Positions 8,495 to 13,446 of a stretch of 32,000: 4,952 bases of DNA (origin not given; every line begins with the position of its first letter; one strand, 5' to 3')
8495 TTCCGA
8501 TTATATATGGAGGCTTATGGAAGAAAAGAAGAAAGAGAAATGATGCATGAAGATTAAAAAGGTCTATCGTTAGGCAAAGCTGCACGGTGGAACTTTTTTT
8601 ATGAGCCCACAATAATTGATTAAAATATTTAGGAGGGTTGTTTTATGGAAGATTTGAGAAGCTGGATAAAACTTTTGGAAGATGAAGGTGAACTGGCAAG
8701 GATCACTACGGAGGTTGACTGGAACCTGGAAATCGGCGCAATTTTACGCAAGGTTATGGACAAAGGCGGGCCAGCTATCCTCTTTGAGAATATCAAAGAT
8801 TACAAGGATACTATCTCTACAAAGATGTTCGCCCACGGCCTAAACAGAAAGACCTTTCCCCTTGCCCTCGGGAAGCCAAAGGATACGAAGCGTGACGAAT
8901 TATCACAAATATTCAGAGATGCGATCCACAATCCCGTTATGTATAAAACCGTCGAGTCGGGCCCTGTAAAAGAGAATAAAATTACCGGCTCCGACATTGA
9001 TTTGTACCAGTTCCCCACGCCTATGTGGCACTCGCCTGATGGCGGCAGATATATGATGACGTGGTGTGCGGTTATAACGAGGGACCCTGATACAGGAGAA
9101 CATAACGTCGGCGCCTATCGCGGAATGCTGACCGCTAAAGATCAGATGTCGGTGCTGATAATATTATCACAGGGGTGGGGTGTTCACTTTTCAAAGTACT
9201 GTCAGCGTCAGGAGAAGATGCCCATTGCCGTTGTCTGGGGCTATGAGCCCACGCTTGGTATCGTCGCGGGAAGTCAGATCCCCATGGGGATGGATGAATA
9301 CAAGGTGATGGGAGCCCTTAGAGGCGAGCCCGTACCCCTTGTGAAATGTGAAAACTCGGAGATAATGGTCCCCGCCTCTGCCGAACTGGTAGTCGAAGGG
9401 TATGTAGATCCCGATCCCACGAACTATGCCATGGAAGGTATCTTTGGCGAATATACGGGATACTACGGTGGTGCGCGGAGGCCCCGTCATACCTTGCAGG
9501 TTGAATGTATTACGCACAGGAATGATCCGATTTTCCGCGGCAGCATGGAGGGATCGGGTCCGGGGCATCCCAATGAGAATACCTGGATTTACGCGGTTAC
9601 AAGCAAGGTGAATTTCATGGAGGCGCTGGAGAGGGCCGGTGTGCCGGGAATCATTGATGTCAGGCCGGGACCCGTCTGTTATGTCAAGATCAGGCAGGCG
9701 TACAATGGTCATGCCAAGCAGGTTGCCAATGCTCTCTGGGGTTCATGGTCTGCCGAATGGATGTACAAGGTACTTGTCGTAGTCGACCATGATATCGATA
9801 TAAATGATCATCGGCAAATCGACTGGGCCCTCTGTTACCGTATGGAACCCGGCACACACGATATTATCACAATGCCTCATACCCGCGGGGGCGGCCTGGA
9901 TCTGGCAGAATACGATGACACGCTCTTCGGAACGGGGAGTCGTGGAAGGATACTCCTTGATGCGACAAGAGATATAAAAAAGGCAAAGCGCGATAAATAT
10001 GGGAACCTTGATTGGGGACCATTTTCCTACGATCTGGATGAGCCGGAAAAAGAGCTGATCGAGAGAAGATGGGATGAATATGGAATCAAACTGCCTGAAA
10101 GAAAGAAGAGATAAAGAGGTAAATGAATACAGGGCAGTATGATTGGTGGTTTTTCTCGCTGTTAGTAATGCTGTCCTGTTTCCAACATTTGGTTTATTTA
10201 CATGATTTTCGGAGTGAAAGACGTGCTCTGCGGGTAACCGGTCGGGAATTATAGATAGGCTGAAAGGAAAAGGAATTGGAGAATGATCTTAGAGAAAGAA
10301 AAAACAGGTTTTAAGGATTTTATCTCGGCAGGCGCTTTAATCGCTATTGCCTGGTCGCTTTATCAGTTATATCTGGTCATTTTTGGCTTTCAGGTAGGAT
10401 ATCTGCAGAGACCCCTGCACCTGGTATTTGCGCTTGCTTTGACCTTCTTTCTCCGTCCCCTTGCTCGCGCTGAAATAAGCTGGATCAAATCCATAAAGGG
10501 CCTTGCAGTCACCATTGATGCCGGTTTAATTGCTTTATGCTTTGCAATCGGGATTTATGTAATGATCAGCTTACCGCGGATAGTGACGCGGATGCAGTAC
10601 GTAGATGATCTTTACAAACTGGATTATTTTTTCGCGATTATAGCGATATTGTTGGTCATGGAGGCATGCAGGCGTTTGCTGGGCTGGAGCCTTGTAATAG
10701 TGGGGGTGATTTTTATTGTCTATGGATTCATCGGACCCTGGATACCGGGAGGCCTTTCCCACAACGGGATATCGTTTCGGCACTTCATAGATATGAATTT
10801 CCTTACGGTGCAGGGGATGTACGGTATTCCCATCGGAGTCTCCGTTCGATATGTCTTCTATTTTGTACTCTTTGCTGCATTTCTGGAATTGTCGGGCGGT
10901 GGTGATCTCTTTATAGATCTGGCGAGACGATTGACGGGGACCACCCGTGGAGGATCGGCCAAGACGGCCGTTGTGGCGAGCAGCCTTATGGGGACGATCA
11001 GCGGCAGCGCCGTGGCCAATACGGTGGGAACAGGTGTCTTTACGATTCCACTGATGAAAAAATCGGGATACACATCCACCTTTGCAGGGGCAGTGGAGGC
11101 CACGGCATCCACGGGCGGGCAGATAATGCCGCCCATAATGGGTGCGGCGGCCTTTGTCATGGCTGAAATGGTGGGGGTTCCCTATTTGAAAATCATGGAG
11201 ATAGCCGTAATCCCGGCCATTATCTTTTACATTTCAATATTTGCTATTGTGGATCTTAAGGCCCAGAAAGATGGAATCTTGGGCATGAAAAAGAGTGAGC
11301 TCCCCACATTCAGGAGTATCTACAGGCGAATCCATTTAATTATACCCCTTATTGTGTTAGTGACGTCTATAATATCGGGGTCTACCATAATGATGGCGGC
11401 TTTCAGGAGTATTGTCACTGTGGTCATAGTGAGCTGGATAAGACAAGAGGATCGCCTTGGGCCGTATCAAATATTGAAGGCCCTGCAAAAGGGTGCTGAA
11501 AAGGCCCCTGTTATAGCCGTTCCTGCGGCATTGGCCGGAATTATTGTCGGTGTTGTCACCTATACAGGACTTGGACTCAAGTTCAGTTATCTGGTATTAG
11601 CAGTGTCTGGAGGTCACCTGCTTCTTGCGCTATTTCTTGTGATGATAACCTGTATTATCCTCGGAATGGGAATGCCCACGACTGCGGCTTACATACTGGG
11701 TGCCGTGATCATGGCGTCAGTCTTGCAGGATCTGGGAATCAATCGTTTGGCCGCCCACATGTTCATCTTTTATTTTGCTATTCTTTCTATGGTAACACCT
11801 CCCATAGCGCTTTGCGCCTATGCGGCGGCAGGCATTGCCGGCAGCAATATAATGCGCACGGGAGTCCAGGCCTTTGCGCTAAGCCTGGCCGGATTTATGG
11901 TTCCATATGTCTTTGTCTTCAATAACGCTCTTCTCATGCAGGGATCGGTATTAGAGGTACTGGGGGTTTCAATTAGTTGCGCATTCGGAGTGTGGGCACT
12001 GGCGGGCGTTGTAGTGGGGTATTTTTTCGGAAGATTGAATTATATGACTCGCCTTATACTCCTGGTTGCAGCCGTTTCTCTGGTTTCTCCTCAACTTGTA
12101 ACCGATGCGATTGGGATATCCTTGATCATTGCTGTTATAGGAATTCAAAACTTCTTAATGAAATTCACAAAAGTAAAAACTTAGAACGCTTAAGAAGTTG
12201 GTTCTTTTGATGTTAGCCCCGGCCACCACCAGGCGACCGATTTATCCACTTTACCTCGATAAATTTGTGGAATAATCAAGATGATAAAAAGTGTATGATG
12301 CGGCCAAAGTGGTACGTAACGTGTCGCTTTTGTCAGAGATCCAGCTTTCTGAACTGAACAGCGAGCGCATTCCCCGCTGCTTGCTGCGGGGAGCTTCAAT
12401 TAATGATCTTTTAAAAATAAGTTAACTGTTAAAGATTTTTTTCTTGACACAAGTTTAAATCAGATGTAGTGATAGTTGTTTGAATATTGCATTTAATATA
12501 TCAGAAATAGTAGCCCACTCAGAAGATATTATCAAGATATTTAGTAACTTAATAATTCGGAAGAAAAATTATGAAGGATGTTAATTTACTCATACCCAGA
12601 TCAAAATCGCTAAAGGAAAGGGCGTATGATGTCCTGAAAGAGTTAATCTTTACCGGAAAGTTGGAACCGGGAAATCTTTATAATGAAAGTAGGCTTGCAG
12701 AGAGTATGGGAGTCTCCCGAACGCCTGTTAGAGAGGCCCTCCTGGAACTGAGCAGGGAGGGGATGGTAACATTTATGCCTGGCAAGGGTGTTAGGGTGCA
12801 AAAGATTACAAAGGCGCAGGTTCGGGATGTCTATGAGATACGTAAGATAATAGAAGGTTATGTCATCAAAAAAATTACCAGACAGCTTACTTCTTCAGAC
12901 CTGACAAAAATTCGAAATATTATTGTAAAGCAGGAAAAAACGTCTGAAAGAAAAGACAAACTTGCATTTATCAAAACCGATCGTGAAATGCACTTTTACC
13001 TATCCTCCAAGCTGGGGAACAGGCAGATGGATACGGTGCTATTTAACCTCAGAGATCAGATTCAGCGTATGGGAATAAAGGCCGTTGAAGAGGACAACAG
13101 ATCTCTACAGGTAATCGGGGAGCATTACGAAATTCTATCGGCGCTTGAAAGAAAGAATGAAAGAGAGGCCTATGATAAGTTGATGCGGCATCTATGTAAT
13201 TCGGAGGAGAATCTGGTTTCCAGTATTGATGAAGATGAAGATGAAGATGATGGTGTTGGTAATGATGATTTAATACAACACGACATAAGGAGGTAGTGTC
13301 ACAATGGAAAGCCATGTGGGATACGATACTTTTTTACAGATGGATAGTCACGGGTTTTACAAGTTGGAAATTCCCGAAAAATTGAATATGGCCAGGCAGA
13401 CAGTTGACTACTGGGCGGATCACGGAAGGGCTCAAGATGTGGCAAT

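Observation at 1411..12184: Eight-gene operon mixing UbiD/UbiX, a lone Mo-hydroxylase catalytic subunit, an ATZ/TRZ-type aminohydrolase, a cupin, a split ADP-forming acyl-CoA synthetase and a TRAP permease: candidate undescribed (hetero)aromatic acid pathway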

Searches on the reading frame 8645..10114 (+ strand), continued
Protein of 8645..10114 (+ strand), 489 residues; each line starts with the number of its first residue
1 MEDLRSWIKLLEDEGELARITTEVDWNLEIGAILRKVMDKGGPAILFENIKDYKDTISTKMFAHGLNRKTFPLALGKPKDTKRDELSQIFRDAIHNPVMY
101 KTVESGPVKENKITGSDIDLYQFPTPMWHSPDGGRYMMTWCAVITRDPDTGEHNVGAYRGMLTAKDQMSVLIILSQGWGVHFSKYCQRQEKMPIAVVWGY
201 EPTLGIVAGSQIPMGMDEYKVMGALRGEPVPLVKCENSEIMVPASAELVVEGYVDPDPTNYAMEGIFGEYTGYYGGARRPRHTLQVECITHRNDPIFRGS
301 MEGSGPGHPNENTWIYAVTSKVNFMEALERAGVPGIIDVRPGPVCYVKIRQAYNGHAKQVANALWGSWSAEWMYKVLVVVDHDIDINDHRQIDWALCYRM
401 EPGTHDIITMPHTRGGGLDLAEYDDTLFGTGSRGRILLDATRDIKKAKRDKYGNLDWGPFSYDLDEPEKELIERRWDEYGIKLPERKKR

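Call 83: get_annotated_region(hit=H104, flank=12000)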
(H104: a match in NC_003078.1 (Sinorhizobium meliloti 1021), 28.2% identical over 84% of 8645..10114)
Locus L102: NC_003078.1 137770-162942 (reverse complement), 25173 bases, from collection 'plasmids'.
description: Sinorhizobium meliloti 1021 plasmid pSymB, complete sequence
organism: Sinorhizobium meliloti 1021 (NCBI taxid 266834)
taxonomy: Bacteria; Pseudomonadota; Alphaproteobacteria; Hyphomicrobiales; Rhizobiaceae; Sinorhizobium; Sinorhizobium meliloti; Sinorhizobium meliloti 1021
host: -; source: -; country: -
typing (MOB-suite, as given by PLSDB): mobilizable; relaxase MOBQ
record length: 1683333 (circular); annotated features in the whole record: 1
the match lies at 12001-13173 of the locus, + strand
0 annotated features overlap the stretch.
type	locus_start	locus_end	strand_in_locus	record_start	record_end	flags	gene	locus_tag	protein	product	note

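Call 90: search_protein_families(library=pfam, proteins=[L101:18973-22011:+, L017:14536-17508:+], max_evalue=0.01)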
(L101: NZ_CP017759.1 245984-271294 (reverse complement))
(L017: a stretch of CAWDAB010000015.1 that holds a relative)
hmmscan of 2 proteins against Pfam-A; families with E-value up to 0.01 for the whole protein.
L101:18973-22011:+ (1012 aa): 7 families
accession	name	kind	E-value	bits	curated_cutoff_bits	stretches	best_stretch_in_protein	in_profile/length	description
PF20256.3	MoCoBD_2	-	1.4e-70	238.4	27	1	443-757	2-283/283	Molybdopterin cofactor-binding domain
PF02738.23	MoCoBD_1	-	1.4e-68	231.1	27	1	169-415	2-244/244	Molybdopterin cofactor-binding domain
PF01315.27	Ald_Xan_dh_C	-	5.2e-28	98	31.3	1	41-152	1-110/110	Aldehyde oxidase and xanthine dehydrogenase, a/b hammerhead domain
PF06240.19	COXG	-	2.5e-23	82.8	22.2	1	852-989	1-138/140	Carbon monoxide dehydrogenase subunit G (CoxG)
PF10604.15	Polyketide_cyc2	-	3.9e-09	37.4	27.4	1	850-986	4-137/142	Polyketide cyclase / dehydrase and lipid transport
PF03364.25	Polyketide_cyc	-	9.8e-06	26.3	23.4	1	857-975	2-118/126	Polyketide cyclase / dehydrase and lipid transport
PF10698.15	DUF2505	-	0.0012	19.4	26.9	0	936-985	103-149/158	Protein of unknown function (DUF2505)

L017:14536-17508:+ (990 aa): 6 families
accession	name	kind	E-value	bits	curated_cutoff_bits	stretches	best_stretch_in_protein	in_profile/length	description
PF02738.23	MoCoBD_1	-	4.3e-69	232.7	27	1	146-393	1-244/244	Molybdopterin cofactor-binding domain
PF20256.3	MoCoBD_2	-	4.5e-69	233.5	27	1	427-734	8-283/283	Molybdopterin cofactor-binding domain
PF01315.27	Ald_Xan_dh_C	-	1.4e-30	106.3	31.3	1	19-130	1-110/110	Aldehyde oxidase and xanthine dehydrogenase, a/b hammerhead domain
PF06240.19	COXG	-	7.6e-27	94.2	22.2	1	824-962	1-139/140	Carbon monoxide dehydrogenase subunit G (CoxG)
PF10604.15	Polyketide_cyc2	-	2.1e-07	31.8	27.4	1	825-962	7-141/142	Polyketide cyclase / dehydrase and lipid transport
PF03364.25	Polyketide_cyc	-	0.0015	19.2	23.4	1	828-887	1-61/126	Polyketide cyclase / dehydrase and lipid transport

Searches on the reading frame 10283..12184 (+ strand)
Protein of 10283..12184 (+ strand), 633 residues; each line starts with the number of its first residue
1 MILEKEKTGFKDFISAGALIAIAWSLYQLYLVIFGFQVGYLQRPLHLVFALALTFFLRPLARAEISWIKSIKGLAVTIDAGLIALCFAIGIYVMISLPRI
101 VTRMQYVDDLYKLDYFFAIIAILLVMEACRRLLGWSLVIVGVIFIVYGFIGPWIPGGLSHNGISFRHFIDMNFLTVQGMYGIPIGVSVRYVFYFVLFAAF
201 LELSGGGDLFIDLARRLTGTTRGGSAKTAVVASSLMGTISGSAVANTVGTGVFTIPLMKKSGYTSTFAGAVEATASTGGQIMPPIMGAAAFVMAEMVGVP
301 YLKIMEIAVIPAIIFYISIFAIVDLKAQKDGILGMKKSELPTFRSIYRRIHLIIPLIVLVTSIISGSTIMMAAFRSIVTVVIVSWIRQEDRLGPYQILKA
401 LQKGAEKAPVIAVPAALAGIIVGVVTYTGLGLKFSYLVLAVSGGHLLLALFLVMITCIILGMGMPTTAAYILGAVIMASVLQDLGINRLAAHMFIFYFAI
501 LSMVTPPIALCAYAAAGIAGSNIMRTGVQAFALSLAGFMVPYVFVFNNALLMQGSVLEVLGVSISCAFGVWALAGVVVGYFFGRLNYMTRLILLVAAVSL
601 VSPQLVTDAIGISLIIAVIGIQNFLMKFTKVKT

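Call 4: search_protein_families(library=pfam, proteins=[window:10283-12184:+])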
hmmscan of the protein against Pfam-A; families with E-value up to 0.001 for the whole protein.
window:10283-12184:+ (633 aa): 1 family
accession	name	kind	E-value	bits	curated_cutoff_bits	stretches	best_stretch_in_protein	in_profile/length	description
PF06808.19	DctM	-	2e-86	290.8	23.8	1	121-557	2-411/413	Tripartite ATP-independent periplasmic transporter, DctM component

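Call 5: search_protein_families(library=ncbifam, proteins=[window:10283-12184:+])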
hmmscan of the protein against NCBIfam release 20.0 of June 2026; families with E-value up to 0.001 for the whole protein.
window:10283-12184:+ (633 aa): 3 families
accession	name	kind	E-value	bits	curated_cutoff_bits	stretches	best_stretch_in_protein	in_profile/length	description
TIGR02123.1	TRAP_fused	subfamily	4e-198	660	320.65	1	17-622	5-608/615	TRAP transporter fused permease subunit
TIGR00786.1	dctM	subfamily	9e-23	80.7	268.45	1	193-538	45-388/405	TRAP transporter large permease subunit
NF011634.1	PRK15060.1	equivalog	4.4e-09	35.9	800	1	160-546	26-414/425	2,3-diketo-L-gulonate TRAP transporter large permease YiaN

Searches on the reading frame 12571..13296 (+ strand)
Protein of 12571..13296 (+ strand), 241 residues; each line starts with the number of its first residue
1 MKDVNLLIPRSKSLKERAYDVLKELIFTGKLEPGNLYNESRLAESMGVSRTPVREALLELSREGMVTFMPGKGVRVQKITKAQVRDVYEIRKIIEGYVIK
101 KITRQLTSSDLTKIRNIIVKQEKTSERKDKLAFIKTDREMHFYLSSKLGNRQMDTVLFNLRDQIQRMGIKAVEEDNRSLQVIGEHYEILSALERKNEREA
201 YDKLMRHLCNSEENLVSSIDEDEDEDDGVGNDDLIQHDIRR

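Call 4: search_protein_families(library=pfam, proteins=[window:12571-13296:+])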
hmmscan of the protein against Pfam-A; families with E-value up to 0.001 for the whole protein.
window:12571-13296:+ (241 aa): 3 families
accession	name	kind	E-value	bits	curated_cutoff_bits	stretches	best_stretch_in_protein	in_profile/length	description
PF07729.17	FCD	-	6.4e-20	72.3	24.3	1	86-208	1-123/125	FCD domain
PF00392.27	GntR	-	7.6e-17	61.2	27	1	15-76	2-64/64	Bacterial regulatory proteins, gntR family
PF02082.26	Rrf2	-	0.00069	20.2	30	0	22-88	9-78/132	Iron-dependent Transcriptional regulator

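Call 5: search_protein_families(library=ncbifam, proteins=[window:12571-13296:+])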
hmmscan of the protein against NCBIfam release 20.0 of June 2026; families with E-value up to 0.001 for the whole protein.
window:12571-13296:+ (241 aa): 20 families
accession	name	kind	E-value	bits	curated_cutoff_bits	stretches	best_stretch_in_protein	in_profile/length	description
TIGR03338.1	phnR_burk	equivalog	1.6e-28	99.8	271.5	1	9-212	7-210/212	phosphonate utilization associated transcriptional regulator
NF003011.0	PRK03837.1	subfamily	2.8e-20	73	260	2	83-214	103-232/241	transcriptional regulator NanR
NF008504.0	PRK11414.1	equivalog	2.2e-15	57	225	1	13-146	11-144/221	GntR family transcriptional regulator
NF007741.0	PRK10421.1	equivalog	9.9e-13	48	311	1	11-78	5-73/262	transcriptional regulator LldR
NF003444.0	PRK04984.1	equivalog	8.1e-11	41.9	189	1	24-215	18-222/239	fatty acid metabolism transcriptional regulator FadR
TIGR02812.1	fadR_gamma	equivalog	5.2e-10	39.4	249.2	1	24-209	17-215/235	fatty acid metabolism transcriptional regulator FadR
NF008571.0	PRK11523.1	equivalog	1.9e-09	37.4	396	1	21-223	16-233/258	transcriptional regulator ExuR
NF008576.0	PRK11534.1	equivalog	2e-09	37.5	218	1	17-101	11-95/225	DNA-binding transcriptional regulator CsiR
NF007588.0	PRK10225.1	equivalog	1.3e-08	34.5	442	1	21-223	17-239/257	Uxu operon transcriptional regulator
NF052282.1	PLP_TF_PdxR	equivalog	5.9e-08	32.2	320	1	14-87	2-76/448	MocR-like pyridoxine biosynthesis transcription factor PdxR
TIGR02018.2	his_ut_repres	equivalog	9.6e-08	31.7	220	1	22-94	8-82/226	histidine utilization transcriptional repressor HutC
NF007001.0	PRK09464.1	equivalog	4.4e-07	29.8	330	1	19-80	16-78/254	pyruvate dehydrogenase complex transcriptional repressor PdhR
NF007442.0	PRK09990.1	equivalog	5.1e-06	26.1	301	1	18-83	15-81/256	transcriptional regulator GlcC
TIGR02325.1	C_P_lyase_phnF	equivalog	5.4e-06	26.1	156.8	1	20-78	15-74/238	phosphonate metabolism transcriptional regulator PhnF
TIGR02404.1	trehalos_R_Bsub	equivalog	6.9e-06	25.9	211.95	1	19-87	6-77/233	trehalose operon repressor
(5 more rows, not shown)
